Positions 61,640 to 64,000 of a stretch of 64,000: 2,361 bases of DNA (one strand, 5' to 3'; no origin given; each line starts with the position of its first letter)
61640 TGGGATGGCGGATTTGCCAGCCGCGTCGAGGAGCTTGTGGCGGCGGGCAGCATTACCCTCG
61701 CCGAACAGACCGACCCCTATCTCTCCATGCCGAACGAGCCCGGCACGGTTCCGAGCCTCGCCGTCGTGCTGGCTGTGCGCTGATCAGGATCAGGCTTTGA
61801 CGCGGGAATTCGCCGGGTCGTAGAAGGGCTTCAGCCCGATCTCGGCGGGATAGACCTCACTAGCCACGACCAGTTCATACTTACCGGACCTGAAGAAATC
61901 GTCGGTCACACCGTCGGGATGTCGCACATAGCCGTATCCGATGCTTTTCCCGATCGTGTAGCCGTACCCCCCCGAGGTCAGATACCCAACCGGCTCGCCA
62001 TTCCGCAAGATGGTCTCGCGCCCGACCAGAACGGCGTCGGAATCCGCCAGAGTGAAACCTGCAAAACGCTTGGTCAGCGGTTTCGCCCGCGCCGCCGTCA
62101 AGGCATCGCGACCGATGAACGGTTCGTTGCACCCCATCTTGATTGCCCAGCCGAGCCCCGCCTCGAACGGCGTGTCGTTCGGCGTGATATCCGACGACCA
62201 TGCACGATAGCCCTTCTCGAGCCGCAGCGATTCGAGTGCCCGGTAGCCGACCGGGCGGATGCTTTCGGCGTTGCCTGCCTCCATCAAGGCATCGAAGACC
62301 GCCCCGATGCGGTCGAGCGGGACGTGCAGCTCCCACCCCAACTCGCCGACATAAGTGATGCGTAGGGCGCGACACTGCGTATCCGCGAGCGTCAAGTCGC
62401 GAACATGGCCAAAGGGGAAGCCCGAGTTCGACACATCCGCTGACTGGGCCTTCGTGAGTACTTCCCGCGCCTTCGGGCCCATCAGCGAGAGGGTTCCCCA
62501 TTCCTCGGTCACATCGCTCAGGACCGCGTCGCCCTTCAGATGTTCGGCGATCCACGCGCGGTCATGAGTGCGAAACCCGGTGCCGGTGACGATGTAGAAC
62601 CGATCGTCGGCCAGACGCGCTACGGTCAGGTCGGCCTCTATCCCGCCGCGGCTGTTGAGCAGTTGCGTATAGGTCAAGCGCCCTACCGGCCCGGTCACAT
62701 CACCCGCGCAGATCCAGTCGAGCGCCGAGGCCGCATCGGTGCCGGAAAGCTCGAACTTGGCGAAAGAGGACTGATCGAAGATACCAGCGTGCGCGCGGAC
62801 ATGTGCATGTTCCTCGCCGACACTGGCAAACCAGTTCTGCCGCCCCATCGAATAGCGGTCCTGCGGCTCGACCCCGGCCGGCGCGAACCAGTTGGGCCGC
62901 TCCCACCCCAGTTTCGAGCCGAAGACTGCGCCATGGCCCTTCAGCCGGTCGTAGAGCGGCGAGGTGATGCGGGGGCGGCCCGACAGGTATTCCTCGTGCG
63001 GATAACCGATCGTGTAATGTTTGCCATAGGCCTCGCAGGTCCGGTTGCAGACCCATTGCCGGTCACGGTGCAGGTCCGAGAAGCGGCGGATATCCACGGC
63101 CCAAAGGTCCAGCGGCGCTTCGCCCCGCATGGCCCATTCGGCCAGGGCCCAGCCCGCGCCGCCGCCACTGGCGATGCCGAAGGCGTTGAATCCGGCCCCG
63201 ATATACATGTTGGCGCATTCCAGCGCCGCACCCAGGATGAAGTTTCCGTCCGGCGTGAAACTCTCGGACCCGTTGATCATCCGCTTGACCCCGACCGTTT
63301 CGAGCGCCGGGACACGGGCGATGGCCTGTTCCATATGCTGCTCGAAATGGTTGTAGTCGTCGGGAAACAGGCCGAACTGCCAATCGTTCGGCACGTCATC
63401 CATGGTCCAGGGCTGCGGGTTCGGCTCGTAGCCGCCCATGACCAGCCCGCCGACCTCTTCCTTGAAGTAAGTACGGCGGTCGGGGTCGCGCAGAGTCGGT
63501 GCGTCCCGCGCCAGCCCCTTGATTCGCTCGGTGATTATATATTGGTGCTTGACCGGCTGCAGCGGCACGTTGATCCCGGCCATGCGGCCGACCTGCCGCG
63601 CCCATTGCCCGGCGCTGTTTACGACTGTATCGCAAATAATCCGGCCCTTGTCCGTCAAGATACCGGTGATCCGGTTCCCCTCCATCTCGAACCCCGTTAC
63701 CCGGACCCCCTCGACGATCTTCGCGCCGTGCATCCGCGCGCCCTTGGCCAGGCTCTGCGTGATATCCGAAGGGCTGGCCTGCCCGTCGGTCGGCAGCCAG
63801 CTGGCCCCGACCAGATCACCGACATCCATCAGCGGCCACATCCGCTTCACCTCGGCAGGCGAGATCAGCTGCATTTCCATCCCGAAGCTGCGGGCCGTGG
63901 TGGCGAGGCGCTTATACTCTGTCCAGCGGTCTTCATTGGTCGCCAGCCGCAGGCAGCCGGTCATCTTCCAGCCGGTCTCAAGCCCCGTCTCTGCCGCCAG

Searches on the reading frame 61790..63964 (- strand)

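Call 80: search_protein_families(library=pfam, proteins=[window:61790-63964:-], max_evalue=0.01)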
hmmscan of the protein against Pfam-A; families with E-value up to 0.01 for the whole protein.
window:61790-63964:- (724 aa): 5 families
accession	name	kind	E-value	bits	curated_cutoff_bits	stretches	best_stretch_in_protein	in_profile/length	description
PF01571.26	GCV_T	-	2.3e-81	273.3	25.6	1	337-607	1-255/255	Aminomethyltransferase folate-binding domain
PF01266.30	DAO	-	4e-46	158.6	27.9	1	2-277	87-353/353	FAD dependent oxidoreductase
PF08669.17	GCV_T_C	-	3.1e-19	69.1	25.9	1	632-716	1-80/80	Glycine cleavage T-protein C-terminal barrel domain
PF16350.10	FAO_M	-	9.6e-19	67.8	27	1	281-334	2-55/56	FAD dependent oxidoreductase central domain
PF04268.17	SoxG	-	9.9e-05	22.9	21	1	482-548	71-134/152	Sarcosine oxidase, gamma subunit family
